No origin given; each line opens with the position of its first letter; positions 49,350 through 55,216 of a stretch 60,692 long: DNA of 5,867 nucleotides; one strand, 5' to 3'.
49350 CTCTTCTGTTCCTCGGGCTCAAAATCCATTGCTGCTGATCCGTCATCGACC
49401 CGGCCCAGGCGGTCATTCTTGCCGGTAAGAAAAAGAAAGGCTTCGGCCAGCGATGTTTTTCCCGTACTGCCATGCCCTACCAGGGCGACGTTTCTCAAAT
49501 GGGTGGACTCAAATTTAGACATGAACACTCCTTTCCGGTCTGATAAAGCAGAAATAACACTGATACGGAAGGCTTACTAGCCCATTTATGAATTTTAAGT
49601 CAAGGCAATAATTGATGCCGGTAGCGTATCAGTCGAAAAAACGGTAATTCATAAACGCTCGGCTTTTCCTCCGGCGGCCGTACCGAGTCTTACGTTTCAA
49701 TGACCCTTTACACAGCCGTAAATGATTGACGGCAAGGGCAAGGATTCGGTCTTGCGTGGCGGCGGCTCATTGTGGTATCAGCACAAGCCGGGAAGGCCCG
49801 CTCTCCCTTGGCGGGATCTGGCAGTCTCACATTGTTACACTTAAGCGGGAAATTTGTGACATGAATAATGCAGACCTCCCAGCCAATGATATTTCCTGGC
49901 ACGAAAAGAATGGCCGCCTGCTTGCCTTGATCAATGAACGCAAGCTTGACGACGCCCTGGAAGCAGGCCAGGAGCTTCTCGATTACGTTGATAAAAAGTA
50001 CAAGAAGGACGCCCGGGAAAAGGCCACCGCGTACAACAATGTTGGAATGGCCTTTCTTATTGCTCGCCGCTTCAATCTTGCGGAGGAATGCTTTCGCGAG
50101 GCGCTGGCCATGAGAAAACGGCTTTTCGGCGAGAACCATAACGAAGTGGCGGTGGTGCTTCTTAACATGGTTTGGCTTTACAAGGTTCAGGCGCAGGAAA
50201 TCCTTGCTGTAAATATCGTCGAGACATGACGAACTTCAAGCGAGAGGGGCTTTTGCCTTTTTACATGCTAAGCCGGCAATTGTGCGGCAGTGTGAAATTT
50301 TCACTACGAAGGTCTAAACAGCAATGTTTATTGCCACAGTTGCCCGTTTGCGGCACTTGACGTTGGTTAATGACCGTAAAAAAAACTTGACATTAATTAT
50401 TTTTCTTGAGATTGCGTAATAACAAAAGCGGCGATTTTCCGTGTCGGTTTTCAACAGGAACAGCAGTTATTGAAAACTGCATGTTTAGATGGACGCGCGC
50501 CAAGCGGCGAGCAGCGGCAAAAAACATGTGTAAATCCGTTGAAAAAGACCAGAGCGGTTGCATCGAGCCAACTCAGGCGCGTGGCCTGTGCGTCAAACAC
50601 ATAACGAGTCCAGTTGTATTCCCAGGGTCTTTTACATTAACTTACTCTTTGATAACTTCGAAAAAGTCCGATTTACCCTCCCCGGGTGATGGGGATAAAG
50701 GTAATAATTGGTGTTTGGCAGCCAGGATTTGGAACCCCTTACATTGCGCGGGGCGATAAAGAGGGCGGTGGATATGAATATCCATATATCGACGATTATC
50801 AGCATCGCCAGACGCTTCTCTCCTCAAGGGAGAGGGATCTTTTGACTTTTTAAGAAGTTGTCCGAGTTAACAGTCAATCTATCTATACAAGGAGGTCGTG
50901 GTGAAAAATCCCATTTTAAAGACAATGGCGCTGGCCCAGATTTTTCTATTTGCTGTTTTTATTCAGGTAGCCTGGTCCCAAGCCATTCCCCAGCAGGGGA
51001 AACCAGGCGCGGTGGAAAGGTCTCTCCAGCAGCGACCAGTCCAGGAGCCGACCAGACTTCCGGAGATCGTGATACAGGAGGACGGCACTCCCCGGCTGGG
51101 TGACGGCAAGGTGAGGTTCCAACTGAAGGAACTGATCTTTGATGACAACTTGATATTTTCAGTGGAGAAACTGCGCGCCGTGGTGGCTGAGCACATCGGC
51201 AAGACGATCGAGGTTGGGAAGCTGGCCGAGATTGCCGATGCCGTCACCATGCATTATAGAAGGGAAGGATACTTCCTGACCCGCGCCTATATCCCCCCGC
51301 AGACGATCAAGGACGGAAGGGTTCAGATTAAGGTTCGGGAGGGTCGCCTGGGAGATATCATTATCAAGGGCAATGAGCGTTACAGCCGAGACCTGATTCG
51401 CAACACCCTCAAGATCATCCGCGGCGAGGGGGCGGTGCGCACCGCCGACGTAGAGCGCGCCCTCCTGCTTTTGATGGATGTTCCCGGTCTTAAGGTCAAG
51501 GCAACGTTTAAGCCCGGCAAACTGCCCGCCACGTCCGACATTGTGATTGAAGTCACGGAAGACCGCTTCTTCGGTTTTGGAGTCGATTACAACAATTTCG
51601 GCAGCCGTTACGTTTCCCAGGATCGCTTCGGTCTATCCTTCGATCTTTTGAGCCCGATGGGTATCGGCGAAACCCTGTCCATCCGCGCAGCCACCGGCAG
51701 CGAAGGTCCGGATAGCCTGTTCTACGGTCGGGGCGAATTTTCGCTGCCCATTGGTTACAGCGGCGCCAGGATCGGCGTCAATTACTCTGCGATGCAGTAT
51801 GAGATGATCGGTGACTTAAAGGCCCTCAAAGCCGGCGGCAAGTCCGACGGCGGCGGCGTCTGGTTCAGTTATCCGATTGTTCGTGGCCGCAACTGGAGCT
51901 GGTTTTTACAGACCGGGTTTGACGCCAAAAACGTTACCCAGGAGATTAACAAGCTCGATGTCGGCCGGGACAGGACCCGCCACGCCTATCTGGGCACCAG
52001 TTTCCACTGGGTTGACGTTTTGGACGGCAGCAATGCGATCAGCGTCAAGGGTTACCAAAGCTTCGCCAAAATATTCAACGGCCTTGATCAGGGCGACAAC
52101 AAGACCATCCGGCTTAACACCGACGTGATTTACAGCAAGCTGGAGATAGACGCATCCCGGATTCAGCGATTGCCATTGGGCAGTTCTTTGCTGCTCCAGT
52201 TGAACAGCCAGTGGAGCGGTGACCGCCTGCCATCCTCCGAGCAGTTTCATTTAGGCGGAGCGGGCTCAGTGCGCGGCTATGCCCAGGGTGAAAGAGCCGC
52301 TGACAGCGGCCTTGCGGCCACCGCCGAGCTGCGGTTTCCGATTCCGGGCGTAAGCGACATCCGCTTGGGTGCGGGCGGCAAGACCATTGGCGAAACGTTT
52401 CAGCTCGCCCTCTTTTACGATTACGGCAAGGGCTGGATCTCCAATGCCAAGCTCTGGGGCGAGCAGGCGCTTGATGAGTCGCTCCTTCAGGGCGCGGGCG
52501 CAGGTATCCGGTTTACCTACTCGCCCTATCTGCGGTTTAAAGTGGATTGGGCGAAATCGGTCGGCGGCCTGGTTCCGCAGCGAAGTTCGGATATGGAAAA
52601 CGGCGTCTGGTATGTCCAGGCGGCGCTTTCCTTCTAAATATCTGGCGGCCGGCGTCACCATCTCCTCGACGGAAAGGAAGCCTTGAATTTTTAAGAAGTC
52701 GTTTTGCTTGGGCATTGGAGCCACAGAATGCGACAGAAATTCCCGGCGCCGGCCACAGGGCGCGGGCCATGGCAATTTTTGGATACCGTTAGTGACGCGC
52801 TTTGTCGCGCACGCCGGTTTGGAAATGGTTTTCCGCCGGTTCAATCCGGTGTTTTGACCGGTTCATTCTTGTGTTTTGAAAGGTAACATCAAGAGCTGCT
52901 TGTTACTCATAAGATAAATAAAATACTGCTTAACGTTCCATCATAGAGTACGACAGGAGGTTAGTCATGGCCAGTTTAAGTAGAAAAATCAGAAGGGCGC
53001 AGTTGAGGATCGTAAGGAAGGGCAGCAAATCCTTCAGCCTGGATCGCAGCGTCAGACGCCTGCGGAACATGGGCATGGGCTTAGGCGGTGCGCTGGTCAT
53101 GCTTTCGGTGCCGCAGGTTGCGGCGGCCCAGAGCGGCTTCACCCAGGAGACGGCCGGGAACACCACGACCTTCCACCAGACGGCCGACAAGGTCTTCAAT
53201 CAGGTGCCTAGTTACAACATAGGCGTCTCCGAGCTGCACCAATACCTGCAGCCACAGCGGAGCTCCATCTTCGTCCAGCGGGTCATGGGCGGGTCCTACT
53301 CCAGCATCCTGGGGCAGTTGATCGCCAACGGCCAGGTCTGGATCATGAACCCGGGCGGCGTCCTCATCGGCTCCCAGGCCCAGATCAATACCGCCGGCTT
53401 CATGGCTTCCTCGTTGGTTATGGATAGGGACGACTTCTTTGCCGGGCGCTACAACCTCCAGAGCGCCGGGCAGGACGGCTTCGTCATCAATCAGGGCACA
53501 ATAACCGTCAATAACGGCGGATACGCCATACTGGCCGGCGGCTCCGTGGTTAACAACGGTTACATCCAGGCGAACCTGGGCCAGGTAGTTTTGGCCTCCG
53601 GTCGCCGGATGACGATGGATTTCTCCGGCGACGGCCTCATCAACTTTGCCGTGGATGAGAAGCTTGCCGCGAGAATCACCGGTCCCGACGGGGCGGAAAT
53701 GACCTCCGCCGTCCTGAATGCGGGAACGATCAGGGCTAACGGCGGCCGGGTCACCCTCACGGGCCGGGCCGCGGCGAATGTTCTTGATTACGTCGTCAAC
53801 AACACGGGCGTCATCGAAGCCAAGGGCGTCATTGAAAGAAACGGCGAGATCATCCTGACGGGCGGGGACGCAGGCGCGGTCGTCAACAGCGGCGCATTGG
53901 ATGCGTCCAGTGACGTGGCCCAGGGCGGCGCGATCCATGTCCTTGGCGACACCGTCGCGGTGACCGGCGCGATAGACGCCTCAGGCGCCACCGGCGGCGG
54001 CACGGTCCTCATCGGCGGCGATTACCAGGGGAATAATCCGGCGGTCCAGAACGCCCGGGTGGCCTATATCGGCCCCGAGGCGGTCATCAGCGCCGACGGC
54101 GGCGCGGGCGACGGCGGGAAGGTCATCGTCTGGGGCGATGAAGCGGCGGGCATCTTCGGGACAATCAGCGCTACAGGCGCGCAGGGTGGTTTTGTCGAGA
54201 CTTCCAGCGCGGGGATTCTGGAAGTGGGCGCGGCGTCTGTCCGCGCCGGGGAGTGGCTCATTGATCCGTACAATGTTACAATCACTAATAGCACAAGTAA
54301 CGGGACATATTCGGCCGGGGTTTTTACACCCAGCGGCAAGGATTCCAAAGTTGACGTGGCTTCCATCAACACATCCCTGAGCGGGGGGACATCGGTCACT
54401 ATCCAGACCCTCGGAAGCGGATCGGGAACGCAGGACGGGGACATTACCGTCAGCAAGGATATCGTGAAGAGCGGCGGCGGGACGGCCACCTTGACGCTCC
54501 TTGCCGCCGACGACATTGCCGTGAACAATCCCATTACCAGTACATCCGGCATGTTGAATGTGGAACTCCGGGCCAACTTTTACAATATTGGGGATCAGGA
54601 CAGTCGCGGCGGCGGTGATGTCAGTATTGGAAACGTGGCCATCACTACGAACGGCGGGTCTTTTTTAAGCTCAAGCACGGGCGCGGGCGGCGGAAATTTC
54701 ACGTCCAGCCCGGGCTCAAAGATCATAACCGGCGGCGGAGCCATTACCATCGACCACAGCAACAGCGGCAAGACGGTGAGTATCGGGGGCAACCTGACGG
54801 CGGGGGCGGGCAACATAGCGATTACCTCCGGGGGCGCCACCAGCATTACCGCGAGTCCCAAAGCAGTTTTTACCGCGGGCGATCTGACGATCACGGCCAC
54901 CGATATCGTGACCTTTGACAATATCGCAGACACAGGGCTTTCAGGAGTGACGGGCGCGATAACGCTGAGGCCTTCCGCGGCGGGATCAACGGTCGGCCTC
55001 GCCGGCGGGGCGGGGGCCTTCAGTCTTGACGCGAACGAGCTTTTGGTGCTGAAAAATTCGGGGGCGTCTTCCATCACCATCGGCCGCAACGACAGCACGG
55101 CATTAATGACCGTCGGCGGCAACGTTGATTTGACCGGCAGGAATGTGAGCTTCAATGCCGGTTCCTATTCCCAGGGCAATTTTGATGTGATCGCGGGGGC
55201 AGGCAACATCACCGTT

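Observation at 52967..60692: Giant two-partner-secretion exoprotein ORF that the six-frame track does not show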

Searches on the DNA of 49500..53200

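Call 15: search_rna_families(source=window, start=49500, end=53200, threshold=evalue, max_evalue=1)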
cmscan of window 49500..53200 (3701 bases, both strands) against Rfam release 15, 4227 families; matches with E-value up to 1: 0.
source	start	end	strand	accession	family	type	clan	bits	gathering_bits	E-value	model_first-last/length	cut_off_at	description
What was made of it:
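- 50230..50900 (+): 671-bp non-coding leader upstream of tpsB. It holds a terminator-like hairpin at 50816-50836 and the tpsB ribosome-binding site AGGAGG at 50890-50895. No Rfam match even at E<=1 (call 15).
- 52638..52966 (+): 329-bp tpsB-tpsA spacer, with AGGAGG at 52955-52960. No Rfam hit (call 15).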

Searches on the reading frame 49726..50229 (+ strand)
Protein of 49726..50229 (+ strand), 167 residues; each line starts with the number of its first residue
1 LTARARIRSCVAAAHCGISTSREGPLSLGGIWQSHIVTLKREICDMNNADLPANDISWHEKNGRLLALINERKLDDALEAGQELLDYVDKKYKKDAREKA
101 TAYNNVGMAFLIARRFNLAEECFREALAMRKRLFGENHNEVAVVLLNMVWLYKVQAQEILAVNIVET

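Call 53: search_protein_families(library=pfam, proteins=[window:49726-50229:+], max_evalue=0.001)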
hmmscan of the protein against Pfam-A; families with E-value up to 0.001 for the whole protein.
window:49726-50229:+ (167 aa): 5 families
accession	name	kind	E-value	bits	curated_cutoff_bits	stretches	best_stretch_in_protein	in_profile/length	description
PF13424.12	TPR_12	-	8.2e-17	61.6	30.1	2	100-152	3-55/77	Tetratricopeptide repeat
PF13374.12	TPR_10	-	1.5e-09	38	27.5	1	100-139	2-41/42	Tetratricopeptide repeat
PF00515.34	TPR_1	-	3.7e-05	23.8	27.8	1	100-129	1-30/34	Tetratricopeptide repeat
PF24885.1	TPR_NPHP3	-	9.7e-05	22.3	100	1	59-160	102-201/239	Nephrocystin-3 TPR domain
PF07719.23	TPR_2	-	0.0001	22.6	27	0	100-129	1-30/34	Tetratricopeptide repeat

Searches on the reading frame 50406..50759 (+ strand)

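Call 90: search_protein_families(library=pfam, proteins=[window:50406-50759:+], max_evalue=0.1)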
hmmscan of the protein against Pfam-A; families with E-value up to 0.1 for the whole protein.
window:50406-50759:+ (117 aa): 1 family
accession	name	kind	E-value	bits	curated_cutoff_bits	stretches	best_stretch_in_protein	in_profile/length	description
PF19067.5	DUF5763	-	0.0036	17.2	26.3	1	40-69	2-31/39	Family of unknown function (DUF5763)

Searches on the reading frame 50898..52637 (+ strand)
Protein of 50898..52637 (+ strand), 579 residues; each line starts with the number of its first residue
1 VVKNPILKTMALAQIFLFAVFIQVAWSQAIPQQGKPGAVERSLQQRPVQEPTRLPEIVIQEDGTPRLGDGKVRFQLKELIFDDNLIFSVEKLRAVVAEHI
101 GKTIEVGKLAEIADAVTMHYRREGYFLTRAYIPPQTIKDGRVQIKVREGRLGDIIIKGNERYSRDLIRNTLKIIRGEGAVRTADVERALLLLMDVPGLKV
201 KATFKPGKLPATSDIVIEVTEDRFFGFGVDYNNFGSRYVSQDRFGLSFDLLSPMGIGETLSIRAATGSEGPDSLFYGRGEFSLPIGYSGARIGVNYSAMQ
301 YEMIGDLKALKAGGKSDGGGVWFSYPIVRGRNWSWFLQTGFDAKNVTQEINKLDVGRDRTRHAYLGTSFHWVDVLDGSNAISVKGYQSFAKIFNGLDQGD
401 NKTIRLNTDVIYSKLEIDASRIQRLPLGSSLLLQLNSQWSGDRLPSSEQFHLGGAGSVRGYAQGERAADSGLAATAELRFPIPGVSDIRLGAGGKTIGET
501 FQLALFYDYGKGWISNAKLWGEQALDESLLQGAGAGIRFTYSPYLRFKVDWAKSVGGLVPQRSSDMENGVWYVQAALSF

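Call 4: search_protein_families(library=pfam, proteins=[window:50898-52637:+], max_evalue=0.01)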
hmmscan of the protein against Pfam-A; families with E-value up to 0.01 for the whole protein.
window:50898-52637:+ (579 aa): 4 families
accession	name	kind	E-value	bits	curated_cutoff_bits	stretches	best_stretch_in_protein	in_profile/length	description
PF03865.19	ShlB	-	4.2e-27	95.9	22.7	1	212-539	2-311/311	Haemolysin secretion/activation protein ShlB/FhaC/HecB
PF08479.16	POTRA_2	-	2.4e-15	56.6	24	1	74-149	1-76/76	POTRA domain, ShlB-type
PF01103.29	Omp85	-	5e-13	49.7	24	1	397-555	149-306/325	Omp85 superfamily domain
PF07244.20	POTRA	-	3.4e-07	31.3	21.3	1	77-149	4-79/79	Surface antigen variable number repeat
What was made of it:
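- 50901..52637 (+): tpsB: Omp85-family outer-membrane transporter of 578 aa. Signal peptide ends ..AWS/QA at about aa 26. It has a POTRA region and a ShlB-type barrel, with the loop-6 motif VRGY at aa 457 and FYDYG at aa 505. Pfam: ShlB PF03865 E 4e-27, POTRA_2 PF08479 E 2e-15, Omp85 (call 4).
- On Two-partner secretion (type Vb) exoprotein, TpsA: It matches ShlB PF03865, POTRA_2 PF08479 and Omp85 (call 4).
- ShlB is the Pfam name of the transporter family (call 4).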

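Call 5: search_protein_families(library=ncbifam, proteins=[window:50898-52637:+], max_evalue=0.01)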
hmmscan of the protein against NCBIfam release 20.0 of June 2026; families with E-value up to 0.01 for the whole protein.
window:50898-52637:+ (579 aa): 3 families
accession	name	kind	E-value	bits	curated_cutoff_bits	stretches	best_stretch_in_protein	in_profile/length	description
TIGR03303.1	OM_YaeT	equivalog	1.3e-17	63.5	297.15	1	73-554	240-721/741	outer membrane protein assembly factor BamA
TIGR00992.1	3a0901s03IAP75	subfamily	4.7e-09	35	1163.25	1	442-485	608-651/718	IAP75 family chloroplast envelope protein translocase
NF047779.1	Omp85_fam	subfamily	0.00074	19.1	200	1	450-555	317-410/423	Omp85 family outer membrane protein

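Call 7: find_encoding_contigs(protein=window:50898-52637:+, flank=10000, max_places=10)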
Protein window:50898-52637:+ (579 aa): no gene with exactly this product is on record in the collection.
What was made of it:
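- Tried and rejected: The exact-protein look-up of TpsB with the GTG-50898 start found nothing (call 7).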

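Call 11: find_encoding_contigs(protein=window:50901-52634:+, flank=10000, max_places=10)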
Protein seq(578 aa) (578 aa): 1 contig read that carries it; 1 place shown.
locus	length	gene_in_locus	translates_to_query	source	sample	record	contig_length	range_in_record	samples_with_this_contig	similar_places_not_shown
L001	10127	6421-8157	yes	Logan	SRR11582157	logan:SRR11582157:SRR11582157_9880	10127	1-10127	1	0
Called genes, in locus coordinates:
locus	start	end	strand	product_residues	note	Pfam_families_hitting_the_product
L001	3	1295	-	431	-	?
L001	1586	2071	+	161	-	PF11969:DcpS_C (weak), PF01230:HIT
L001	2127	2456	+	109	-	PF06305:LapA_dom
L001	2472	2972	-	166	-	PF00994:MoCF_biosynth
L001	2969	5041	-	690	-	PF00009:GTP_EFTU, PF22042:EF-G_D2, PF14492:EFG_III, PF03764:EFG_IV, PF00679:EFG_C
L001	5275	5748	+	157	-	PF13424:TPR_12, PF13374:TPR_10, PF13424:TPR_12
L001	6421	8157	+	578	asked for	PF07244:POTRA (faint), PF08479:POTRA_2, PF03865:ShlB, PF01103:Omp85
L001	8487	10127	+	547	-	?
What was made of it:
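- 50901..52637 (+): The identical protein sits on Logan contig L001 (call 11).
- Tried and rejected: With the 50901 start it found only a 10-kb Logan contig that ends 547 aa into tpsA (call 11).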

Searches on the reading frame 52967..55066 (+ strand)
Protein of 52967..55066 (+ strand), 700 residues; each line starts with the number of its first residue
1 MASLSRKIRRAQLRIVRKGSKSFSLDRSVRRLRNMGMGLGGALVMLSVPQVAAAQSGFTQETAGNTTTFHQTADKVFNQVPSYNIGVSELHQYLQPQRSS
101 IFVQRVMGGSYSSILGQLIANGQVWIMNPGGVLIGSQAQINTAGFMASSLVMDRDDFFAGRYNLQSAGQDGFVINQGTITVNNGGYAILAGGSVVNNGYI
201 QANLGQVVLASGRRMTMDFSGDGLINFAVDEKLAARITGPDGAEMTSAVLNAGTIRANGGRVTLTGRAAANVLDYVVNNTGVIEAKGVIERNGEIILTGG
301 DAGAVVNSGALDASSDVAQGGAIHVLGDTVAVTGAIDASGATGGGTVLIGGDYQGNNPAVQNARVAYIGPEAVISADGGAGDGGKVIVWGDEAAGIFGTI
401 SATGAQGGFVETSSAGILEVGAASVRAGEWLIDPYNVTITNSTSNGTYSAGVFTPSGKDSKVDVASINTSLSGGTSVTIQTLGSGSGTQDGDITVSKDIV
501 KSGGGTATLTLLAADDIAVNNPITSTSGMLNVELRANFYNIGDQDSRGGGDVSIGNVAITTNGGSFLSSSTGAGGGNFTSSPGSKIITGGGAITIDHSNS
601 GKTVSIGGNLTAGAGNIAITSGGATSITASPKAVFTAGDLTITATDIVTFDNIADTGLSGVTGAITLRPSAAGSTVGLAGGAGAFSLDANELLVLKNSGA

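Call 40: predict_structure(alignment_id=A1)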
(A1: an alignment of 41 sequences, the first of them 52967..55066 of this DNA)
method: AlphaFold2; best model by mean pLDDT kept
length: 700 residues; sequences in the alignment: 41
mean_pLDDT: 83.1   pTM: 0.83
mean pLDDT of the five models: 83.1, 82.6, 80.2, 78.1, 77.6
residues with pLDDT >= 90: 395; 70-90: 144; 50-70: 101; < 50: 60
segments of 3 or more residues with pLDDT < 50: 1-5, 16-28, 30-54, 690-700
pLDDT, mean of each block of 10 residues (from residue 1): 49 48 46 43 37 63 96 95 97 96 94 98 97 98 97 92 88 97 95 97 96 83 62 78 90 97 84 81 92 93 93 97 96 98 97 90 94 96 96 94 95 88 88 89 74 82 93 95 66 95 95 94 96 88 62 96 94 78 89 87 83 85 68 59 73 59 60 56 55 44
secondary structure, 60 per line:
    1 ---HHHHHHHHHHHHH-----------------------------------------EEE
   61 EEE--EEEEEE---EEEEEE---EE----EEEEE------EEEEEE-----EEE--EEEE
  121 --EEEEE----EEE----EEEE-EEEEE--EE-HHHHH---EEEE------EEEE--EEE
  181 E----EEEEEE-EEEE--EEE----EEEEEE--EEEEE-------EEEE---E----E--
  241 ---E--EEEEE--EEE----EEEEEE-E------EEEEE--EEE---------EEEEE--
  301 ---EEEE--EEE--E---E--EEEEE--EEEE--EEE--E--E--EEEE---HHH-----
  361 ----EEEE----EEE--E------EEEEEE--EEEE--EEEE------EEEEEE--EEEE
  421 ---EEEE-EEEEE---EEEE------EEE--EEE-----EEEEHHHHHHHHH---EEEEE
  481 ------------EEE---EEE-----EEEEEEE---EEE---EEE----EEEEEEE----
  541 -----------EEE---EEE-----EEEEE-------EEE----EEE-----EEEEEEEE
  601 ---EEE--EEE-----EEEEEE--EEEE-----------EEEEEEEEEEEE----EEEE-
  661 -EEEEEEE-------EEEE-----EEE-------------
elements in order (helices of 4 or more, strands of 3 or more residues): H4-16 E58-63 E66-71 E75-80 E90-94 E101-106 E112-114 E117-120 E123-127 E132-134 E139-142 E144-148 H154-158 E162-165 E172-175 E178-181 E186-191 E193-196 E199-201 E206-211 E214-218 E226-229 E247-251 E254-256 E261-266 E275-279 E282-284 E294-298 E304-307 E310-312 E322-326 E329-332 E335-337 E346-349 E365-368 E373-375 E385-390 E393-396 E399-402 E409-414 E417-420 E424-427 E429-433 E437-440 E447-449 E452-454 E460-463 H464-472 E476-480 E493-495 E499-501 E507-513 E517-519 E523-525 E530-536 E552-554 E558-560 E566-570 E578-580 E585-587 E593-600 E604-606 E609-611 E617-622 E625-628 E640-651 E656-659 E662-668 E676-679 E685-687
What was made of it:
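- N-terminal model (aa 1-700): pLDDT 83, pTM 0.83, all-beta from aa 58 (call 40).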

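Call 44: fold_search(model_id=the predicted structure, library=pdb)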
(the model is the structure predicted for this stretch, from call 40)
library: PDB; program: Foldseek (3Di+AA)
matches with E <= 10: 58; with E <= 0.001: 8
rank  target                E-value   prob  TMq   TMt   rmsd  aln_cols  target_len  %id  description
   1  8vbb_A                2.0e-28  1.00  0.72  0.50   7.4       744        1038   30  The secreted adhesin EtpA of Enterotoxigenic Escherichia coli in complex with the mouse mAb 1G05 (released 2024-09-04)
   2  8cpk_A                9.7e-23  1.00  0.49  0.89   2.1       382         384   35  Crystal structure of EtpA secretion domain from Enterotoxigenic Escherichia coli (released 2024-01-10)
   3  8cpk_B                4.3e-21  1.00  0.49  0.88   2.1       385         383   34  Crystal structure of EtpA secretion domain from Enterotoxigenic Escherichia coli (released 2024-01-10)
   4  2odl                  3.3e-19  1.00  0.45  0.83   4.2       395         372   31  Crystal structure of the HMW1 secretion domain from Haemophilus influenzae (released 2007-08-21)
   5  4rt6_A                1.0e-14  1.00  0.46  0.41   8.3       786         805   17  Structure of a complex between hemopexin and hemopexin binding protein (released 2016-05-18)
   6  4rm6                  4.5e-14  1.00  0.46  0.42   9.2       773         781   16  Crystal structure of Hemopexin Binding Protein (released 2016-05-18)
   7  4i84_B                8.1e-11  1.00  0.31  0.76   7.0       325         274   26  The crystal structure of the Haemophilus influenzae HxuA secretion domain involved in the two-partner secretion pathwa (released 2013-11-13)
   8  4i84_A                1.1e-10  1.00  0.31  0.71   8.5       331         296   26  The crystal structure of the Haemophilus influenzae HxuA secretion domain involved in the two-partner secretion pathwa (released 2013-11-13)
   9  4w8r                  1.8e-03  1.00  0.24  0.64   4.3       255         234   12  Crystal structure of hemolysin A Y134F from P. mirabilis at 1.5 Angstroms resolution (released 2015-10-07)
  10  5kdk                  3.0e-03  1.00  0.23  0.63   4.7       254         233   12  Truncated hemolysin A from P. mirabilis at 2.0 Angstroms resolution crystallized in a high salt condition (released 2017-06-14)
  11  1rwr                  3.4e-03  1.00  0.23  0.49   9.4       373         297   14  Crystal structure of filamentous hemagglutinin secretion domain (released 2004-04-13)
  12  4w8s                  7.6e-03  1.00  0.24  0.64   4.4       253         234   13  Crystal structure of truncated hemolysin A Q125S/Y134S from P. mirabilis at 1.5 Angstroms resolution (released 2015-10-07)
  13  5keh                  9.2e-03  1.00  0.24  0.63   5.1       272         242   12  Truncated hemolysin A from P. mirabilis at 2.0 Angstroms resolution crystallized in a high salt condition (released 2017-03-22)
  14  3fy3                  1.2e-02  1.00  0.23  0.62   4.5       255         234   12  Crystal structure of truncated hemolysin A from P. mirabilis (released 2009-06-02)
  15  6pyk                  1.5e-02  1.00  0.23  0.57   6.0       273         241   12  P. mirabilis hemolysin A mutant - F80L (released 2020-08-05)
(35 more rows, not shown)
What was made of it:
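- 53120..53896 (+): TPS secretion domain (aa 52-310), NPxG-type, with NPGG at aa 128-131. The model superposes on the EtpA secretion domain with TM 0.89 and rmsd 2.1 A (call 44).
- On Two-partner secretion (type Vb) exoprotein, TpsA: The fold matches the EtpA, HMW1 and HxuA TPS crystal structures (call 44). Residues 58-690 form a confident all-beta model that superposes on the EtpA beta-helix (calls 40, 44).
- Closest known: HMW1A of Haemophilus influenzae. Same: Foldseek gives TMt 0.83 for HMW1 (call 44).
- It superposes on EtpA with TMq 0.72 (E 2e-28) and on the EtpA TPS crystal structure with TMt 0.89 (call 44).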
